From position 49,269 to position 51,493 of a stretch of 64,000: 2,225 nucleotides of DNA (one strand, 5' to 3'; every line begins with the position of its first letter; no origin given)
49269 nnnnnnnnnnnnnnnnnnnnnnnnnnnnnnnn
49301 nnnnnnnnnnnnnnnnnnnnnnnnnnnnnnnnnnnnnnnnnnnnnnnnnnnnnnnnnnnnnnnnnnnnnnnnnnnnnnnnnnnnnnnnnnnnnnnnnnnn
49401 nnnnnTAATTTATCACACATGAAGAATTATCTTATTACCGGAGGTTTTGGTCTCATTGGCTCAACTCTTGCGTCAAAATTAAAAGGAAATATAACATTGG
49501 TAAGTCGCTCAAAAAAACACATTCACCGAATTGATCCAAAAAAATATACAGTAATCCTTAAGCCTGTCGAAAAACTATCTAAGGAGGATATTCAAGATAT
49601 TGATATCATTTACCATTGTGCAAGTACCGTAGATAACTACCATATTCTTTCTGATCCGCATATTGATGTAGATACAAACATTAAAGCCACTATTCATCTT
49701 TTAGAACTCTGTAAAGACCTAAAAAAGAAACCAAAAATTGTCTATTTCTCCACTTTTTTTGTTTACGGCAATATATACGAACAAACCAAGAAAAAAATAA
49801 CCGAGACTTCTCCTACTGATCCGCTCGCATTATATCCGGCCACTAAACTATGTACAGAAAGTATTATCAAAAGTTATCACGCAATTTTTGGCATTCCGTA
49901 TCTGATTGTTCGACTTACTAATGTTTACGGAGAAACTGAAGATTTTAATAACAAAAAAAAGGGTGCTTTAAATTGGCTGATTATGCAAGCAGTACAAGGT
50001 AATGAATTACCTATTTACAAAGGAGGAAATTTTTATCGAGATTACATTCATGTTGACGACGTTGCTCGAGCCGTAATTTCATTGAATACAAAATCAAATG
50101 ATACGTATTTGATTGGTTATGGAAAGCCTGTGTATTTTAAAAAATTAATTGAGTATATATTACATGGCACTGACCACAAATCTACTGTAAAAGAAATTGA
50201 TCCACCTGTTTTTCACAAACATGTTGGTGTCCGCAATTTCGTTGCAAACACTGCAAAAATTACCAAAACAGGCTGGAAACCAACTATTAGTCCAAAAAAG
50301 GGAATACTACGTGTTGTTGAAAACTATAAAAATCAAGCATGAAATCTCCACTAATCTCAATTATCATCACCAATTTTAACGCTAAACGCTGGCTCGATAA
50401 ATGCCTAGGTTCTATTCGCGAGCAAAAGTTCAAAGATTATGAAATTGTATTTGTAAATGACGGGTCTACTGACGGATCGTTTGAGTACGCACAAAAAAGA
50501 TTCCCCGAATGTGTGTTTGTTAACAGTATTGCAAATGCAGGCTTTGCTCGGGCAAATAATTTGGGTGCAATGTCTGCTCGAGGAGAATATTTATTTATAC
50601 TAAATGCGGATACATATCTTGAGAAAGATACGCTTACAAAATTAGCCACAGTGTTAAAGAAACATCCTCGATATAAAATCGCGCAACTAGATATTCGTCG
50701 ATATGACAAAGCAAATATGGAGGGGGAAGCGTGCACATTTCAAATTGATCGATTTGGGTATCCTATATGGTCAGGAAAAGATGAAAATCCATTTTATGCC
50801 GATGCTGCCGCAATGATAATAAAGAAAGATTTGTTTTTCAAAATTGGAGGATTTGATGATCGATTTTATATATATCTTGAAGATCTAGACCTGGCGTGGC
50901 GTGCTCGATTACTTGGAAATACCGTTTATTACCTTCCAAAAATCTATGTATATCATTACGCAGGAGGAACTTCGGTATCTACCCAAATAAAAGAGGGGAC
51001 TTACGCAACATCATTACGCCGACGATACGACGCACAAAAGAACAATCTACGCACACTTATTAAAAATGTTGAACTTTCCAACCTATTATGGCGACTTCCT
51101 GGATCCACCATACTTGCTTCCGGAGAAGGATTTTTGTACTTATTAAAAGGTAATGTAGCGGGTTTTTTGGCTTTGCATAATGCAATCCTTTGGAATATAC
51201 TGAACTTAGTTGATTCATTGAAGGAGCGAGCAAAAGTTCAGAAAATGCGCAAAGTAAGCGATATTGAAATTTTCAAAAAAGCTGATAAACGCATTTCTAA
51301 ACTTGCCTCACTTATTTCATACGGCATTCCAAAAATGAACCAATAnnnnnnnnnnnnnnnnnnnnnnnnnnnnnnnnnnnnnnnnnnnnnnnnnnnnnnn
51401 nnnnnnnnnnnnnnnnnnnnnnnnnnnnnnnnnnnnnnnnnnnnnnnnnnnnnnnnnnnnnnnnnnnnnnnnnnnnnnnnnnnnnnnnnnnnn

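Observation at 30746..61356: ~30 kb glycan-assembly supercluster with five GT-C enzymes and two flippases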

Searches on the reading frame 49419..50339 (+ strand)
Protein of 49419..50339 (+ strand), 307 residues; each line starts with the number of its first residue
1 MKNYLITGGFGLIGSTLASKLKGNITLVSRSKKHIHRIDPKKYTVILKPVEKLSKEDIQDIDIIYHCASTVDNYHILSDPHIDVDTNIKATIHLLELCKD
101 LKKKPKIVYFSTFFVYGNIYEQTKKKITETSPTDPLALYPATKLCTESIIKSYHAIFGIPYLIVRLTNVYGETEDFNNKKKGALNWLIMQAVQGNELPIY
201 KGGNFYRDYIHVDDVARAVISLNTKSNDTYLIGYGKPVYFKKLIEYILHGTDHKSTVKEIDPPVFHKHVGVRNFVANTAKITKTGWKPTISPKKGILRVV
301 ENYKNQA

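Call 4: search_protein_families(library=pfam, proteins=[window:49419-50339:+], max_evalue=0.01)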
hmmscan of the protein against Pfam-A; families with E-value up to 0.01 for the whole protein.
window:49419-50339:+ (307 aa): 7 families
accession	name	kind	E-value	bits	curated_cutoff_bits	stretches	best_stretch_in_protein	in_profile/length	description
PF01370.27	Epimerase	-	2e-39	135.9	20.9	1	5-233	2-240/240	NAD dependent epimerase/dehydratase family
PF16363.11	GDP_Man_Dehyd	-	2.3e-27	96.8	27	1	5-296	1-329/332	GDP-mannose 4,6 dehydratase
PF07993.18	NAD_binding_4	-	2.5e-18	66.6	20.1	1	58-219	86-258/258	Male sterility protein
PF04321.23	RmlD_sub_bind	-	1.2e-14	54.5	27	1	4-198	3-174/287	RmlD substrate binding domain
PF01073.25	3Beta_HSD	-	3.7e-08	33.2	22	1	55-247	61-264/280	3-beta hydroxysteroid dehydrogenase/isomerase family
PF02719.21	Polysacc_synt_2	-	0.00035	20.3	20.2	0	5-256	2-252/293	Polysaccharide biosynthesis protein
PF02870.21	Methyltransf_1N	-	0.0069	17.3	21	0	15-74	4-57/71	6-O-methylguanine DNA methyltransferase, ribonuclease-like domain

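Call 67: search_protein_families(library=ncbifam, proteins=[window:49419-50339:+], max_evalue=1e-8)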
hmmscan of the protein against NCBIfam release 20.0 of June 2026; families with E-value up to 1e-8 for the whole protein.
window:49419-50339:+ (307 aa): 12 families
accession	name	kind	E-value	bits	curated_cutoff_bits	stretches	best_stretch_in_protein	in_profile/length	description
TIGR01181.1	dTDP_gluc_dehyt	equivalog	4.8e-33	114.6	365.1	1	4-305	2-313/321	dTDP-glucose 4,6-dehydratase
TIGR02197.1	heptose_epim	equivalog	2.4e-25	89.4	274.6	1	5-304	2-314/316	ADP-glyceromanno-heptose 6-epimerase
TIGR01179.1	galE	equivalog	7.2e-21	74.4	262.3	1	5-291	3-312/332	UDP-glucose 4-epimerase GalE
TIGR04180.1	EDH_00030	hypoth_equivalog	2.1e-18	66.4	475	1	53-288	63-294/297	NAD-dependent 4,6-dehydratase LegB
NF007582.0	PRK10217.1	equivalog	5.1e-18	65.3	698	1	62-234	76-253/355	dTDP-glucose 4,6-dehydratase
NF007490.0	PRK10084.1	subfamily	6.3e-15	55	649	1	62-304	75-335/361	dTDP-glucose 4,6-dehydratase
NF047922.1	GDPFucSynFcl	equivalog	7.2e-14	51.9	500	1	5-303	6-301/308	GDP-L-fucose synthase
NF043036.1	ErythonDh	equivalog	6.6e-12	45.3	325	1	4-154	3-164/321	D-erythronate dehydrogenase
TIGR01746.1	Thioester-redct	subfamily_domain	2.7e-11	43.3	213.35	1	59-228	87-252/371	thioester reductase domain-containing protein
TIGR01214.1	rmlD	equivalog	3.9e-11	42.6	224.05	1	5-222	3-196/285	dTDP-4-dehydrorhamnose reductase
NF008360.0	PRK11150.1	equivalog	1.8e-10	40.5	452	1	6-286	4-288/310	ADP-glyceromanno-heptose 6-epimerase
TIGR03466.1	HpnA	hypoth_equivalog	7.4e-09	34.9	367.65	1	4-262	3-257/327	hopanoid-associated sugar epimerase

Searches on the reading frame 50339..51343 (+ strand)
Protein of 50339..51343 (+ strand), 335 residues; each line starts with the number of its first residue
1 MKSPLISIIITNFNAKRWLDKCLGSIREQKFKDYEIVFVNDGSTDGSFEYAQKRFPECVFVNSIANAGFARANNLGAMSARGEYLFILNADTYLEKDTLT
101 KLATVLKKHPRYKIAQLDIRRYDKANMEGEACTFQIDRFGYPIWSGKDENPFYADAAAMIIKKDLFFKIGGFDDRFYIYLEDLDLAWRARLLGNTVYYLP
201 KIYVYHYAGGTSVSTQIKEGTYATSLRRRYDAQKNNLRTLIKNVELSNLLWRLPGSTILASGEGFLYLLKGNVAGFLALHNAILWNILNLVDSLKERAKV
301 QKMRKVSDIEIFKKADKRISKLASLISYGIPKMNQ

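Call 4: search_protein_families(library=pfam, proteins=[window:50339-51343:+], max_evalue=0.01)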
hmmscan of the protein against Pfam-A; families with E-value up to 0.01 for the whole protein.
window:50339-51343:+ (335 aa): 4 families
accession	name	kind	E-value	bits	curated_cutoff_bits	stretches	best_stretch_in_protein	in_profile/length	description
PF00535.33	Glycos_transf_2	-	2.1e-24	86.8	23.3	1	7-154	1-153/168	Glycosyl transferase family 2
PF10111.15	Glyco_tranf_2_2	-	1.5e-11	44.8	27.3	1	10-189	6-199/276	Glycosyltransferase like family 2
PF13641.12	Glyco_tranf_2_3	-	4.9e-11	43.5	27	1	6-215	3-219/230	Glycosyltransferase like family 2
PF13632.12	Glyco_trans_2_3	-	6.5e-06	26.5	27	1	85-231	2-138/198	Glycosyl transferase family group 2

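Call 38: search_protein_families(library=ncbifam, proteins=[window:50339-51343:+], max_evalue=0.00001)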
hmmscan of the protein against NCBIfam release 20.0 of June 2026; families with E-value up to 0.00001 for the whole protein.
window:50339-51343:+ (335 aa): 13 families
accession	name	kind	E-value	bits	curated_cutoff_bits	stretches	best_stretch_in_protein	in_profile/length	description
NF041875.1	EPS_EpsD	equivalog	2.5e-23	83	370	1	6-224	1-228/325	exopolysaccharide biosynthesis glycosyltransferase EpsD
TIGR04283.1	glyco_like_mftF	equivalog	3.4e-20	72.6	182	1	6-197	1-177/221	TIGR04283 family arsenosugar biosynthesis glycosyltransferase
NF007482.0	PRK10073.1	equivalog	7.4e-19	67.9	423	1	3-108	5-112/334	glycosyltransferase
TIGR03937.1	PgaC_IcaA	equivalog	7.3e-18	64.7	422.3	1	3-205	44-249/407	poly-beta-1,6-N-acetyl-D-glucosamine synthase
TIGR03965.1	mycofact_glyco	equivalog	4.4e-14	52.2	280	1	5-232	75-309/467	mycofactocin biosynthesis glycosyltransferase MftF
NF047683.1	TeichurnBiosyTuaG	equivalog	9.4e-14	51.7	400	1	2-109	4-114/252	teichuronic acid biosynthesis protein TuaG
TIGR03111.1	glyc2_xrt_Gpos1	hypoth_equivalog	2.9e-11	42.8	363.95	1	2-111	47-161/439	TIGR03111 family XrtG-associated glycosyltransferase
NF050050.1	ProtGlycPglI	equivalog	2.4e-10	40.3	500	1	4-108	2-110/306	GalNAc(5)-diNAcBac-PP-undecaprenol beta-1,3-glucosyltransferase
NF053739.1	GlytfEpsEBac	equivalog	4.4e-09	35.7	450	1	4-129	1-130/265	glycosyltransferase EpsE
TIGR01556.1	rhamnosyltran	subfamily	1.7e-08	34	200.55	1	25-243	16-239/281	rhamnosyltransferase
NF038299.1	EPS_HpsN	equivalog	2.5e-07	30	425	0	4-139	1-137/317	hormogonium polysaccharide biosynthesis glycosyltransferase HpsN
TIGR04242.1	nodulat_NodC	equivalog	6.1e-06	25.5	550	1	3-107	47-157/395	chitooligosaccharide synthase NodC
NF041394.1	GtaseAglG_Halo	equivalog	6.7e-06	25.6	440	0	6-108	3-109/304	glucosyl-dolichyl phosphate glucuronosyltransferase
